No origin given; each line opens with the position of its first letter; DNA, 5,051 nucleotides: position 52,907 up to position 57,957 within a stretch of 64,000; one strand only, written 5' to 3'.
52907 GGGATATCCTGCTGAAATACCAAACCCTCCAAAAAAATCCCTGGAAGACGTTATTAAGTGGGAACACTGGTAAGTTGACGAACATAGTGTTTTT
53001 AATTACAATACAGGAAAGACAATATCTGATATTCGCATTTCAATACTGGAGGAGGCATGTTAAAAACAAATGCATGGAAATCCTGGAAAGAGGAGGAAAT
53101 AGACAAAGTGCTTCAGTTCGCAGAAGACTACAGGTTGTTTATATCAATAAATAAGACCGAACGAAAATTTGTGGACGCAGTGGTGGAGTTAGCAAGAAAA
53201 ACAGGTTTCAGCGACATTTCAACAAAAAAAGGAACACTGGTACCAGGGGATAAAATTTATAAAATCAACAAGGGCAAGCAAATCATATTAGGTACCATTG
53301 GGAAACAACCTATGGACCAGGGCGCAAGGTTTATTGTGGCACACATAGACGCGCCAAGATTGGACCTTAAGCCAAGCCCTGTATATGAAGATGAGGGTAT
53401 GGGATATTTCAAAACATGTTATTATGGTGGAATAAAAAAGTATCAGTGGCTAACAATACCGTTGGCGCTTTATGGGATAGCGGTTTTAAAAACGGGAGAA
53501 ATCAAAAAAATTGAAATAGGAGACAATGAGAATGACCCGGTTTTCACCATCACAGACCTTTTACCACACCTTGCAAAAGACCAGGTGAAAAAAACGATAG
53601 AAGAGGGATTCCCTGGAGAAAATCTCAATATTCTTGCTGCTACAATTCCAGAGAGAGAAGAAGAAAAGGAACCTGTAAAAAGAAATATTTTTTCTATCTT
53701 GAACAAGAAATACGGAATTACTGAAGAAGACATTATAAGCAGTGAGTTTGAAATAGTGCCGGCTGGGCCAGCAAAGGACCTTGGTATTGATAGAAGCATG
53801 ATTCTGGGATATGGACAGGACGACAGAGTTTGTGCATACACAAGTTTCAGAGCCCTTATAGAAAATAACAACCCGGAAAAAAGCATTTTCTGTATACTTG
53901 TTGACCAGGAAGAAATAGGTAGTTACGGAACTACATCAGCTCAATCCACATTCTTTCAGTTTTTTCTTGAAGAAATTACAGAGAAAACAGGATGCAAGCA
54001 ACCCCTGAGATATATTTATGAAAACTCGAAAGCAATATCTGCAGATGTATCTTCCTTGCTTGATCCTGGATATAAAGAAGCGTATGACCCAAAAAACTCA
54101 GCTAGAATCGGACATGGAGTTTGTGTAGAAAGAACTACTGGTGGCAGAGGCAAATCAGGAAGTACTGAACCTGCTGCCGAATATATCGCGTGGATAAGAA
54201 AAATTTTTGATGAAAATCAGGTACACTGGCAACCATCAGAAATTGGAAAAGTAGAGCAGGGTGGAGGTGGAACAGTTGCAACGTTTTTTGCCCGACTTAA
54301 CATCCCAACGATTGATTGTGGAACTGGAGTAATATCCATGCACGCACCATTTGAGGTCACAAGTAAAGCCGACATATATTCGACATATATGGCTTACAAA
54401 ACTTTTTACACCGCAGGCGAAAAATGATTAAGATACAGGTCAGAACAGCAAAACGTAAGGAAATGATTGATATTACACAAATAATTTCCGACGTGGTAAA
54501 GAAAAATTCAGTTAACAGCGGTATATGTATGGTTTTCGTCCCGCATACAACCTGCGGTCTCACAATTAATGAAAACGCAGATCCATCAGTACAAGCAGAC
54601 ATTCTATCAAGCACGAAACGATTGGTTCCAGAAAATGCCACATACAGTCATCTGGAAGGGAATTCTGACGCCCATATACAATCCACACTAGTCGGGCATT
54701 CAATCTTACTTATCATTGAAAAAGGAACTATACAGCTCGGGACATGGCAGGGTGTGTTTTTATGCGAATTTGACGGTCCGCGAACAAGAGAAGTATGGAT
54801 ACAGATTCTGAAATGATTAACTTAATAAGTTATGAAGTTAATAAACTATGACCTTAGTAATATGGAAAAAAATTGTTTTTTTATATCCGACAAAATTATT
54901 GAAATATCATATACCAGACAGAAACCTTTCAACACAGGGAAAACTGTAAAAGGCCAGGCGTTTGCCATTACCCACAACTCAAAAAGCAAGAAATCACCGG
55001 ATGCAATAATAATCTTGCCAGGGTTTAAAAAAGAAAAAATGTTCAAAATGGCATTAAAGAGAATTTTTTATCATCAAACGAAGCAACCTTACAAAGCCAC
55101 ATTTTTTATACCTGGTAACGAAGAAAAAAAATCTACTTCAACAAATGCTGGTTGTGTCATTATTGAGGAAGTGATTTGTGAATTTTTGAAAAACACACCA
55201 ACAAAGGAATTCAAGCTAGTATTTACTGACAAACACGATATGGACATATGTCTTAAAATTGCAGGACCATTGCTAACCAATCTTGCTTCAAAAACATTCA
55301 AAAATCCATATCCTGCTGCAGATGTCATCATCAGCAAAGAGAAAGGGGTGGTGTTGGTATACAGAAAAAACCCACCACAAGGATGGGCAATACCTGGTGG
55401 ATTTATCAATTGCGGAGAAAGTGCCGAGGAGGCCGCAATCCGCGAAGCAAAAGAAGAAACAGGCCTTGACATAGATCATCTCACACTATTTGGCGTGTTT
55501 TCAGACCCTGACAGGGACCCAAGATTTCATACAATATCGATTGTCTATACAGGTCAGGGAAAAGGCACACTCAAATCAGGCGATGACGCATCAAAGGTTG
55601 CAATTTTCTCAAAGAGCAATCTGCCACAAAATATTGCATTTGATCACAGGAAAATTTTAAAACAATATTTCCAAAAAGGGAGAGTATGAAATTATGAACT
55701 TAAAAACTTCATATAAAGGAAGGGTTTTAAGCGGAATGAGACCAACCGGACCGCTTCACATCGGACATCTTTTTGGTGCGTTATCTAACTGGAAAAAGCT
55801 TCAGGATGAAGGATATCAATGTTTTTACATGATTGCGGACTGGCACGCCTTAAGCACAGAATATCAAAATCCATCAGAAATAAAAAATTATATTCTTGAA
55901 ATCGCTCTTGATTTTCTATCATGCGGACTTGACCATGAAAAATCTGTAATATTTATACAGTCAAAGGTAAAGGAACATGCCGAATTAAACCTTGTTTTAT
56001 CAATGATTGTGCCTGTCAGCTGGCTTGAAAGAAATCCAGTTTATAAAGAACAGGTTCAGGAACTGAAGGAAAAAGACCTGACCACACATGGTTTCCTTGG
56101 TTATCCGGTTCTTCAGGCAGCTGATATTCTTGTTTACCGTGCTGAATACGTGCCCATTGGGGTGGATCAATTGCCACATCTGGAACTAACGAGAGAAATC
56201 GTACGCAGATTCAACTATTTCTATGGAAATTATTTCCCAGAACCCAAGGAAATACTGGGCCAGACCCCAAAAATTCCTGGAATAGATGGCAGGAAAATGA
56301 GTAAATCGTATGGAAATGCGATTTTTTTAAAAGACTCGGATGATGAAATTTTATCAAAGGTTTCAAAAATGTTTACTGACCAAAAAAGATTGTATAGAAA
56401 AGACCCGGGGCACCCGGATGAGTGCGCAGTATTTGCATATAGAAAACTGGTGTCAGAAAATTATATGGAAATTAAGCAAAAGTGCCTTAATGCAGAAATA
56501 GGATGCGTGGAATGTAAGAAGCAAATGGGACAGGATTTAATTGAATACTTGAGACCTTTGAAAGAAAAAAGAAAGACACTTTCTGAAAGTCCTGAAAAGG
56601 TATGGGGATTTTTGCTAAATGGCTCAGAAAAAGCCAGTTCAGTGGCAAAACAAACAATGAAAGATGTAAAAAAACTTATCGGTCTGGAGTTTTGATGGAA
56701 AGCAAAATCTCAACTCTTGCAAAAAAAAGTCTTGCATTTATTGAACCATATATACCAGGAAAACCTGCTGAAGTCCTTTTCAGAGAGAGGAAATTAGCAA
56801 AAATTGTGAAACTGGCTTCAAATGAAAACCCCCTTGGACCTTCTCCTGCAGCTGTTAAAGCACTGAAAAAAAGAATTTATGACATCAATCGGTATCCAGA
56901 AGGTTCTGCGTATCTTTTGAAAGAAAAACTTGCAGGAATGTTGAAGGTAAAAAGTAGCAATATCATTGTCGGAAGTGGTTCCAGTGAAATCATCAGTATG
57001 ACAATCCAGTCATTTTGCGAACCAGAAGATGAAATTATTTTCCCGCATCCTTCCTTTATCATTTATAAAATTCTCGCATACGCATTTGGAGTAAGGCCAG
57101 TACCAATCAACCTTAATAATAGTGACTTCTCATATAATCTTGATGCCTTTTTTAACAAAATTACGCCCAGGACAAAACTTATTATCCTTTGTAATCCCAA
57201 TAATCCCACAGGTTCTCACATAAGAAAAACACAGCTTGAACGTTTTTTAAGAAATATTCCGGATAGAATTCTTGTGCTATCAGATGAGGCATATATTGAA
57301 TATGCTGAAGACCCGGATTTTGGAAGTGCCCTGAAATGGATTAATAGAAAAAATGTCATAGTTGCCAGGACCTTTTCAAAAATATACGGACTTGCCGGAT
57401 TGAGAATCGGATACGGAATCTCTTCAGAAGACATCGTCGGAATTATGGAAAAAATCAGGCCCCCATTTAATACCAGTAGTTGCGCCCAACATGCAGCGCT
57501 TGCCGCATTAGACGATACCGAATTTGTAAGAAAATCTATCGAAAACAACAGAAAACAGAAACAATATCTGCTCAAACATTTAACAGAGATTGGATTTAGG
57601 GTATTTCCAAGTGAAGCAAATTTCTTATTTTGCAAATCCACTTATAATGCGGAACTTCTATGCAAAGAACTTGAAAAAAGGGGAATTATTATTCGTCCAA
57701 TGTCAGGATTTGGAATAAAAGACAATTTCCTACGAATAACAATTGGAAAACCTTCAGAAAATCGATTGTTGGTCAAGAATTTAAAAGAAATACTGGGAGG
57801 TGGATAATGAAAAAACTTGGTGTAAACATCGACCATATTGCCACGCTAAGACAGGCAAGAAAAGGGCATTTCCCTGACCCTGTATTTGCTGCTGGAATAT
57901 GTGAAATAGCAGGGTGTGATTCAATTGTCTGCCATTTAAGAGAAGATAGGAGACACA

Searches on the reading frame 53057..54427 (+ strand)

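Call 73: search_protein_families(library=pfam, proteins=[window:53057-54427:+], max_evalue=0.00001)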
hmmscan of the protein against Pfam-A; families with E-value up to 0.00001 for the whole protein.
window:53057-54427:+ (456 aa): 1 family
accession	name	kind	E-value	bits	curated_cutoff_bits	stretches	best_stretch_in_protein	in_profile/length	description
PF02127.20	Peptidase_M18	-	6.9e-90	302.4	24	1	28-451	1-432/432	Aminopeptidase I zinc metalloprotease (M18)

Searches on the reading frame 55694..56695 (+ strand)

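Call 73: search_protein_families(library=pfam, proteins=[window:55694-56695:+], max_evalue=0.00001)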
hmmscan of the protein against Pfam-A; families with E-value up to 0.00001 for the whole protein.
window:55694-56695:+ (333 aa): 1 family
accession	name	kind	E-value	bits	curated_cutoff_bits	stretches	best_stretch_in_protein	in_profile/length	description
PF00579.31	tRNA-synt_1b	-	1.3e-64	218.8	21.1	1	10-285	7-290/292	tRNA synthetases class I (W and Y)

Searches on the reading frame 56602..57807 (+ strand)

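Call 73: search_protein_families(library=pfam, proteins=[window:56602-57807:+], max_evalue=0.00001)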
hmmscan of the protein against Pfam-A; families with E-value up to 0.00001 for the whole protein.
window:56602-57807:+ (401 aa): 2 families
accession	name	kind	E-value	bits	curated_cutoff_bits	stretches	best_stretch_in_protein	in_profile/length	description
PF00155.27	Aminotran_1_2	-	2.4e-64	218.2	19.7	1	67-392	2-359/361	Aminotransferase class I and II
PF00266.25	Aminotran_5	-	1.5e-06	27.9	21.5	0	107-229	49-176/371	Aminotransferase class-V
